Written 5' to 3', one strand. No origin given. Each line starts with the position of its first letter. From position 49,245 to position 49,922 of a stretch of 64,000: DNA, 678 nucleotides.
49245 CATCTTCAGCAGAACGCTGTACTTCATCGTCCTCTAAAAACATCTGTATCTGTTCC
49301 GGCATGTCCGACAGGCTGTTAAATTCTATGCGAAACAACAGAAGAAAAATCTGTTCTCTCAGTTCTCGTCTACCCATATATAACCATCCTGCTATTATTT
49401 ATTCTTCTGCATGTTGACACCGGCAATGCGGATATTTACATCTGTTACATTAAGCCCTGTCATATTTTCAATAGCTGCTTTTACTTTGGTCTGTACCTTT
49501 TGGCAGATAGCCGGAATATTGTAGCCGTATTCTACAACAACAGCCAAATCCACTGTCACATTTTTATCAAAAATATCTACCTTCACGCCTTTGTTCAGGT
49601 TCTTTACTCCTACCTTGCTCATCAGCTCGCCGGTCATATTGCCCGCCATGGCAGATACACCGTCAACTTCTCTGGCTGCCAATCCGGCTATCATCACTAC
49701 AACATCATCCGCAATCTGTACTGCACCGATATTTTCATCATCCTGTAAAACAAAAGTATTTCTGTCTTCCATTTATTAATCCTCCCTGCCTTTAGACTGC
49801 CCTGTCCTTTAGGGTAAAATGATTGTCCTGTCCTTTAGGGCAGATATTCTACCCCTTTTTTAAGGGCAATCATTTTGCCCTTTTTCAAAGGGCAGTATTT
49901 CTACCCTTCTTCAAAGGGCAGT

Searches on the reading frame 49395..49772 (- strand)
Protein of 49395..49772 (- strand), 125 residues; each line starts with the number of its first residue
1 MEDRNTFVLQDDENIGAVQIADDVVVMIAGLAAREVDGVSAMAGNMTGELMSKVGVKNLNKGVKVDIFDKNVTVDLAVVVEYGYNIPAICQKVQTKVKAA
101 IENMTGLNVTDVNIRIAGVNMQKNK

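Call 10: find_encoding_contigs(protein=window:49395-49772:-, flank=3000, max_places=10)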
Protein window:49395-49772:- (125 aa): 23 contigs read that carry it; 10 places shown.
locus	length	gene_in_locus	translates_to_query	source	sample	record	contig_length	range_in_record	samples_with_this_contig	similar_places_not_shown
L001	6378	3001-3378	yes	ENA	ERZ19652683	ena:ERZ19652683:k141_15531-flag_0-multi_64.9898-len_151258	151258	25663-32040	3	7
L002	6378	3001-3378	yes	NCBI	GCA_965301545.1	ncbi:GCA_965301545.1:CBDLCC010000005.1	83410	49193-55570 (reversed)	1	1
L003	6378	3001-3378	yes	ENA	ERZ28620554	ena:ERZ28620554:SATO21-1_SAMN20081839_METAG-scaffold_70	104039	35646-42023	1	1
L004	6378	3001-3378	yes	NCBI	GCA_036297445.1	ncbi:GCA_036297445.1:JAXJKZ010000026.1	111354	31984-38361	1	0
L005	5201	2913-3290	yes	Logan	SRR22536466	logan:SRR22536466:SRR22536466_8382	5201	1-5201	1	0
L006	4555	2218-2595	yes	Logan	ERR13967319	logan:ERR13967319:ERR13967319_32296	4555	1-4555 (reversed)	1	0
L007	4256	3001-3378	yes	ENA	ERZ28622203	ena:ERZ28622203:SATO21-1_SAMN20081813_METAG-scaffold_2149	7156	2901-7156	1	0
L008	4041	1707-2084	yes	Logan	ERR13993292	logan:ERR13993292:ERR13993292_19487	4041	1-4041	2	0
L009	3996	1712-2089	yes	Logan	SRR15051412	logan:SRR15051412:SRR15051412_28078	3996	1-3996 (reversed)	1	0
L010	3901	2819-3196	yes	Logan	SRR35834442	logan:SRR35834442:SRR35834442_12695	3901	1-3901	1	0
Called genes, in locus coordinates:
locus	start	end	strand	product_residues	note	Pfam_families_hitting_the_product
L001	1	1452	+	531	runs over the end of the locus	PF00009:GTP_EFTU, PF01926:MMR_HSR1 (faint), PF22042:EF-G_D2, PF03144:GTP_EFTU_D2 (weak), PF16658:RF3_C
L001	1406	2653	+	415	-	PF01841:Transglut_core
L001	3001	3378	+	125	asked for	PF03780:Asp23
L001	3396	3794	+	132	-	PF01029:NusB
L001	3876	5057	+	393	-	PF01336:tRNA_anti-codon, PF13742:tRNA_anti_2, PF02601:Exonuc_VII_L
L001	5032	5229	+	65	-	PF02609:Exonuc_VII_S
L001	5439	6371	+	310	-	PF00348:polyprenyl_synt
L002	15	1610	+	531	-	PF00009:GTP_EFTU, PF01926:MMR_HSR1 (faint), PF22042:EF-G_D2, PF03144:GTP_EFTU_D2 (weak), PF16658:RF3_C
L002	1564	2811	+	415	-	PF01841:Transglut_core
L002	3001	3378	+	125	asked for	PF03780:Asp23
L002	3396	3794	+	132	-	PF01029:NusB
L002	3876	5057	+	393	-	PF01336:tRNA_anti-codon, PF13742:tRNA_anti_2, PF02601:Exonuc_VII_L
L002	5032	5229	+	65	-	PF02609:Exonuc_VII_S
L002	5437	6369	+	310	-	PF00348:polyprenyl_synt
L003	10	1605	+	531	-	PF00009:GTP_EFTU, PF01926:MMR_HSR1 (faint), PF22042:EF-G_D2, PF03144:GTP_EFTU_D2 (weak), PF16658:RF3_C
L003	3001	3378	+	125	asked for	PF03780:Asp23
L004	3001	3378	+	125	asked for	PF03780:Asp23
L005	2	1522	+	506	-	?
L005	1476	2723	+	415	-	PF01841:Transglut_core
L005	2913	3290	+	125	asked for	PF03780:Asp23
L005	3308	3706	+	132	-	PF01029:NusB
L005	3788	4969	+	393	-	PF01336:tRNA_anti-codon, PF13742:tRNA_anti_2, PF02601:Exonuc_VII_L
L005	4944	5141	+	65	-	PF02609:Exonuc_VII_S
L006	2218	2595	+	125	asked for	PF03780:Asp23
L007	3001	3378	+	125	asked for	PF03780:Asp23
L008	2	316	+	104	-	?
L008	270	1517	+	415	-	PF01841:Transglut_core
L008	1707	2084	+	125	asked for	PF03780:Asp23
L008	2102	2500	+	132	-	PF01029:NusB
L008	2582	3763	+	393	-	PF01336:tRNA_anti-codon, PF13742:tRNA_anti_2, PF02601:Exonuc_VII_L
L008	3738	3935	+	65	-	PF02609:Exonuc_VII_S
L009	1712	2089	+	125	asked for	PF03780:Asp23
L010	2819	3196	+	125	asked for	PF03780:Asp23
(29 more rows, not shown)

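Call 16: find_related_loci(query=window:49395-49772:-, collection=genome_contigs, flank=4000)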
Query window:49395-49772:- (125 aa) in genome_contigs; peptide patterns used: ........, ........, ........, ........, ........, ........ (x = any residue, [..] = any of these).
420 stretches matched a pattern; 248 encode a relative of the query (tblastn E <= 1e-3); the best 80 are kept; 80 distinct loci.
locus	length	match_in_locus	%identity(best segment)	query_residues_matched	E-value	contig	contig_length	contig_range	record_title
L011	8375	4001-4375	85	1-125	4e-68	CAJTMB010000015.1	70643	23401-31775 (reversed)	MAG TPA_asm: uncultured Lachnospiraceae bacterium isolate MGBC100230 genome assembly, contig: MGBC100230.15, whole genom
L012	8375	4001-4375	83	1-125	5e-67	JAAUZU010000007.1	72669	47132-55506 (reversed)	MAG: Lachnospiraceae bacterium isolate Mgla_MAG_35-bin_6 c_000000028985, whole genome shotgun sequence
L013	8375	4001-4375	83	1-125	5e-67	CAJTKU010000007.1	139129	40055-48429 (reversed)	MAG TPA_asm: uncultured Lachnospiraceae bacterium isolate MGBC100069 genome assembly, contig: MGBC100069.7, whole genome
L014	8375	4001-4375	83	1-125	8e-67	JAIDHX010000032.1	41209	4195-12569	MAG: Lachnospiraceae bacterium isolate SC0328_S13_3 SC0328_S13_3_contig_32, whole genome shotgun sequence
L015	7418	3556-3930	82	1-125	3e-66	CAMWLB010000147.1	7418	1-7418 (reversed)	MAG TPA_asm: uncultured Lachnospiraceae bacterium isolate SRR14411331_bin.1_metawrap_v1.3_MAG genome assembly, contig: N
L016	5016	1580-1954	82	1-125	1e-65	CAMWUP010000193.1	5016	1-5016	MAG TPA_asm: uncultured Lachnospiraceae bacterium isolate SRR14411321_bin.7_metawrap_v1.3_MAG genome assembly, contig: N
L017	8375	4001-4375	82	1-125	2e-65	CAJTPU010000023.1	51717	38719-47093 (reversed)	MAG TPA_asm: uncultured Lachnospiraceae bacterium isolate MGBC111722 genome assembly, contig: MGBC111722.23, whole genom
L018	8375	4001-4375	85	1-125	1e-65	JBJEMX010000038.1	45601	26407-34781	MAG: Lachnospiraceae bacterium isolate LOHA14_bin.033 NODE_308_length_45601_cov_8.970974, whole genome shotgun sequence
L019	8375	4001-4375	82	1-125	9e-65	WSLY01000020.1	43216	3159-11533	MAG: Lachnospiraceae bacterium isolate RACS_010 NODE_192_length_43216_cov_14.403880, whole genome shotgun sequence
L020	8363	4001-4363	84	3-123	2e-64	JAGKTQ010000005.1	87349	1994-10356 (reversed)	MAG: Lachnospiraceae bacterium isolate cow4.13 cow4_13_18, whole genome shotgun sequence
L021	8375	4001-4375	82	1-125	1e-63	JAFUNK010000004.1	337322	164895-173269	MAG: Lachnospiraceae bacterium isolate RGIG4653 Roe_deer_Rectum-4__c753, whole genome shotgun sequence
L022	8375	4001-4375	82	1-125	8e-66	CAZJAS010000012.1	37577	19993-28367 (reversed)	MAG TPA_asm: uncultured Clostridium sp. isolate SRP294416_co2_412 genome assembly, contig: NODE_700_length_37577_cov_25.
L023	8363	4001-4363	80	3-123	3e-62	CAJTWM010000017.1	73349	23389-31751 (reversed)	MAG TPA_asm: uncultured Lachnospiraceae bacterium isolate MGBC114950 genome assembly, contig: MGBC114950.17, whole genom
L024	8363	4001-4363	78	3-123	2e-60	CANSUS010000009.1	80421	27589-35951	MAG TPA_asm: uncultured Lachnospiraceae bacterium isolate SRR15730520_bin.22_metawrap_v1.3_MAG genome assembly, contig:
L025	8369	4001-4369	76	3-125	1e-59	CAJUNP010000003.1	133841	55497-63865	MAG TPA_asm: uncultured Lachnospiraceae bacterium isolate MGBC143606 genome assembly, contig: MGBC143606.3, whole genome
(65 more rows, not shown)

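Call 31: find_homologous_proteins(query=window:49395-49772:-, max_evalue=1e-40)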
Query window:49395-49772:- (125 aa): 2708 proteins with E <= 1e-40 among 8000 candidates; the best 120 are listed.
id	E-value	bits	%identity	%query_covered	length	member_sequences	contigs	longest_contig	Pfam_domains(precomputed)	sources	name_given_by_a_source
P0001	2.7e-70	251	100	100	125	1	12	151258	PF03780.19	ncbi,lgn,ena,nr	ncbi:MAG: Asp23/Gls24 family envelope stress response protein [Lachnospiraceae bacterium]|nr:Asp23/G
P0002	1.0e-69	250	99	100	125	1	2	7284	PF03780.19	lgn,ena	-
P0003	2.4e-69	248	99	100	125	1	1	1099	PF03780.19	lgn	-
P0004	8.5e-68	243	96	100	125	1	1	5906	PF03780.19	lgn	-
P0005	4.1e-62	225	90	100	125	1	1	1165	PF03780.19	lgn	-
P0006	1.4e-61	223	88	100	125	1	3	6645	PF03780.19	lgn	-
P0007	6.1e-61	221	88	100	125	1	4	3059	PF03780.19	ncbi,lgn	ncbi:MAG: Asp23/Gls24 family envelope stress response protein [Lachnospiraceae bacterium]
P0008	9.3e-61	221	86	100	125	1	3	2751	PF03780.19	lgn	-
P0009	1.4e-60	220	87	100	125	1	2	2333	PF03780.19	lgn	-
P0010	6.1e-60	218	85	100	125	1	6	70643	PF03780.19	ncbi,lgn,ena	-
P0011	7.7e-60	218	85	100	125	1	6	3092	PF03780.19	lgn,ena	-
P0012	2.0e-59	216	83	100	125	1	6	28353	PF03780.19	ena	-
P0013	2.5e-59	216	84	100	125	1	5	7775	PF03780.19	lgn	-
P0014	6.5e-59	215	82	100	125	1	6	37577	PF03780.19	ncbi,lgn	-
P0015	6.7e-59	215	83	100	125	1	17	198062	PF03780.19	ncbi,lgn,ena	-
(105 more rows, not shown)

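Call 32: find_encoding_contigs(protein=P0004, flank=1500, max_places=4)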
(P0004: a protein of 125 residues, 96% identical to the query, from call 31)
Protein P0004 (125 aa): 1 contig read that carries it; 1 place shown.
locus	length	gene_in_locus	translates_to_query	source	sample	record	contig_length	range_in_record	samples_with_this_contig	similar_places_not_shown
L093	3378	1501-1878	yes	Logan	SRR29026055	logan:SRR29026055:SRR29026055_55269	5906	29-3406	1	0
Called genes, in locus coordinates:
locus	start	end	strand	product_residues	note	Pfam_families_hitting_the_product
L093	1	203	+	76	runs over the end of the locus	?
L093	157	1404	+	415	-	PF01841:Transglut_core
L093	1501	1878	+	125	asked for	PF03780:Asp23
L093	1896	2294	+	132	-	PF01029:NusB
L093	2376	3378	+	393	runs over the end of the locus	PF01336:tRNA_anti-codon, PF13742:tRNA_anti_2, PF02601:Exonuc_VII_L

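Call 33: find_encoding_contigs(protein=P0006, flank=1500, max_places=4)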
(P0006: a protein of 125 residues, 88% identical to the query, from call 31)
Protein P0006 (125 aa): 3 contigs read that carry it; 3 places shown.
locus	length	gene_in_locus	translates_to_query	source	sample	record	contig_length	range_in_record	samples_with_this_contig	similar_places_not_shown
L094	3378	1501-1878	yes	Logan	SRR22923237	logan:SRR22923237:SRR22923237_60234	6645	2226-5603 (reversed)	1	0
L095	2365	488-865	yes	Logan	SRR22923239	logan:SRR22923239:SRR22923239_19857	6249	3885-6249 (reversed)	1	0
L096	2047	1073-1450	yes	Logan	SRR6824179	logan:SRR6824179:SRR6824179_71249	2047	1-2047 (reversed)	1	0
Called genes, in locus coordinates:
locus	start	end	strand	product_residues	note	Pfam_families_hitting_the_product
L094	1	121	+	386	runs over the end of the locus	?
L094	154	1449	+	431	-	PF01841:Transglut_core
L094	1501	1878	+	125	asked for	PF03780:Asp23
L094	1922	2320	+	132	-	PF01029:NusB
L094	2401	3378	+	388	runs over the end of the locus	PF01336:tRNA_anti-codon, PF13742:tRNA_anti_2, PF02601:Exonuc_VII_L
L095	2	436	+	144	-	?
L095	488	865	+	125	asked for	PF03780:Asp23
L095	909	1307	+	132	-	PF01029:NusB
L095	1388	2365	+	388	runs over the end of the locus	PF01336:tRNA_anti-codon, PF13742:tRNA_anti_2, PF02601:Exonuc_VII_L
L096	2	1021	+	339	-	?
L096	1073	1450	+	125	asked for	PF03780:Asp23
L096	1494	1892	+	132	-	PF01029:NusB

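Call 34: find_encoding_contigs(protein=P0007, flank=1500, max_places=4)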
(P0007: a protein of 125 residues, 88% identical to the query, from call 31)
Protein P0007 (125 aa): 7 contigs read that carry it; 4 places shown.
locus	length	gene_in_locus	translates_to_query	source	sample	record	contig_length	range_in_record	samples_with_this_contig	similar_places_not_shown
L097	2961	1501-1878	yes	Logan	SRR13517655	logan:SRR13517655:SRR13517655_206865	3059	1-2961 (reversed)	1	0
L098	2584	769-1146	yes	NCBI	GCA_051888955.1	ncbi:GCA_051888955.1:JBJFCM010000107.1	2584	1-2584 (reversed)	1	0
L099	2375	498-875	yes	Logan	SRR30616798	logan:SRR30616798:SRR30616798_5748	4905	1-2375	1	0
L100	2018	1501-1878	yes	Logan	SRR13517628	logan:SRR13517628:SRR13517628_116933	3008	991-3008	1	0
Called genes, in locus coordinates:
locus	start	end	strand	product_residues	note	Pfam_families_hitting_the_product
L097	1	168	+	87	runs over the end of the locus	?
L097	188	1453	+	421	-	PF01841:Transglut_core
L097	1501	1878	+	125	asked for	PF03780:Asp23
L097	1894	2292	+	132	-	PF01029:NusB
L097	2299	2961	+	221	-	?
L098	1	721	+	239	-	PF01841:Transglut_core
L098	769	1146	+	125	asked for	PF03780:Asp23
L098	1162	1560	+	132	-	PF01029:NusB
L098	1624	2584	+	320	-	PF13742:tRNA_anti_2, PF01336:tRNA_anti-codon, PF02601:Exonuc_VII_L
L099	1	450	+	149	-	?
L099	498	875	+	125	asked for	PF03780:Asp23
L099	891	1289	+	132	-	PF01029:NusB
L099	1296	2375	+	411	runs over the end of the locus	PF13742:tRNA_anti_2, PF01336:tRNA_anti-codon, PF02601:Exonuc_VII_L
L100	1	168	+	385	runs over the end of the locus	?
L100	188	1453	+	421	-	PF01841:Transglut_core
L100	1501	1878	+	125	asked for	PF03780:Asp23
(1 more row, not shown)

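Call 35: find_encoding_contigs(protein=P0002, flank=1500, max_places=4)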
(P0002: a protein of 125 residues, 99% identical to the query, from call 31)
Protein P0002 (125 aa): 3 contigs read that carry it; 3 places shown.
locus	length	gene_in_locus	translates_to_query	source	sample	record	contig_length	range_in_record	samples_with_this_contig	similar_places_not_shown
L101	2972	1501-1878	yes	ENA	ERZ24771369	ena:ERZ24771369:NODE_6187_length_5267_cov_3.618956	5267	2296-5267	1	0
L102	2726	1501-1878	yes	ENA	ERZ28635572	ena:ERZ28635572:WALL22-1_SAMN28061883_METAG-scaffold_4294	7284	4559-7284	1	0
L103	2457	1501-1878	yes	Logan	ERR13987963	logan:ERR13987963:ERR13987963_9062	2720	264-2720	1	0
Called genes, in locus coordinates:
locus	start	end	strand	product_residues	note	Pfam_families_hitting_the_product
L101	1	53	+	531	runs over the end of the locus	PF00009:GTP_EFTU, PF01926:MMR_HSR1 (faint), PF22042:EF-G_D2, PF03144:GTP_EFTU_D2 (weak), PF16658:RF3_C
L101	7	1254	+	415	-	PF01841:Transglut_core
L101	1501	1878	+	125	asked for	PF03780:Asp23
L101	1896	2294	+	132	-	PF01029:NusB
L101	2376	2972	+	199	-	?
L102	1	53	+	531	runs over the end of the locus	PF00009:GTP_EFTU, PF01926:MMR_HSR1 (faint), PF22042:EF-G_D2, PF03144:GTP_EFTU_D2 (weak), PF16658:RF3_C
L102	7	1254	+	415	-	PF01841:Transglut_core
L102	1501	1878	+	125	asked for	PF03780:Asp23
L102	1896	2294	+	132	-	PF01029:NusB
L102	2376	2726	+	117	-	?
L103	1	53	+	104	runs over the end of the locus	?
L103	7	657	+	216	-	-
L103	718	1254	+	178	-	-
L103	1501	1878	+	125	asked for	PF03780:Asp23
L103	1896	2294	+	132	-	PF01029:NusB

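Call 37: find_encoding_contigs(protein=P0005, flank=1500, max_places=4)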
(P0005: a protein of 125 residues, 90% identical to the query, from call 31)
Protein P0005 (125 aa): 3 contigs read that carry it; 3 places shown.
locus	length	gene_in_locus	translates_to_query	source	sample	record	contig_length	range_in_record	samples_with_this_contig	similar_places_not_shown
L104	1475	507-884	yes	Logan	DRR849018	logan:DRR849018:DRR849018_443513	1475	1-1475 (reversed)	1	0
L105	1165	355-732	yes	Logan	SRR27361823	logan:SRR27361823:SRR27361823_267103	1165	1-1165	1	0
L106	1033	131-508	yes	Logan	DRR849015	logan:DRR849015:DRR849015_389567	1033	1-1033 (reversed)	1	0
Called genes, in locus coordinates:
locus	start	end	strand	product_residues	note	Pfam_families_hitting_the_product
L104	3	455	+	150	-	?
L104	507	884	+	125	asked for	PF03780:Asp23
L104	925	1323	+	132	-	PF01029:NusB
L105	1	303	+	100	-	?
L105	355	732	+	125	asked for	PF03780:Asp23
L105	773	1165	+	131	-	?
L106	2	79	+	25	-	?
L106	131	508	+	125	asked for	PF03780:Asp23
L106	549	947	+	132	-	PF01029:NusB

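Call 38: find_encoding_contigs(protein=P0009, flank=1500, max_places=4)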
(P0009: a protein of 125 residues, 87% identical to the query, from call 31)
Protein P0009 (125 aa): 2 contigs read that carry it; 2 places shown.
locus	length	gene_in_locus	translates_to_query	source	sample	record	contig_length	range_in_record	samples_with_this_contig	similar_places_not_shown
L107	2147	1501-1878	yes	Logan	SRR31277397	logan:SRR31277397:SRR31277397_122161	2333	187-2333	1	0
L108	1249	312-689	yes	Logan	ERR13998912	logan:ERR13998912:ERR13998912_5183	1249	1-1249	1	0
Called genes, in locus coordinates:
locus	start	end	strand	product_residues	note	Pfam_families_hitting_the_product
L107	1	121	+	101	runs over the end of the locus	?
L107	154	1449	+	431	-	PF01841:Transglut_core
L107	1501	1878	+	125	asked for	PF03780:Asp23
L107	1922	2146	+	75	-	?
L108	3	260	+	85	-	?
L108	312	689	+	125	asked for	PF03780:Asp23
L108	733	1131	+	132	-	PF01029:NusB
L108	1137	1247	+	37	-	?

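Call 39: find_encoding_contigs(protein=P0003, flank=1500, max_places=4)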
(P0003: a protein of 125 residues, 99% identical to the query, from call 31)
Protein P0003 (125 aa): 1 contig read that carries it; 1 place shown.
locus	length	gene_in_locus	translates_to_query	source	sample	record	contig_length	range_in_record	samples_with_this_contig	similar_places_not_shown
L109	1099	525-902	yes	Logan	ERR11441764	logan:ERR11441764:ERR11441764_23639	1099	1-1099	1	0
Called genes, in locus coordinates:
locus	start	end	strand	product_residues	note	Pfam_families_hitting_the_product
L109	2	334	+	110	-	?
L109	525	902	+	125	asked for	PF03780:Asp23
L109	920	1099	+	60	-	?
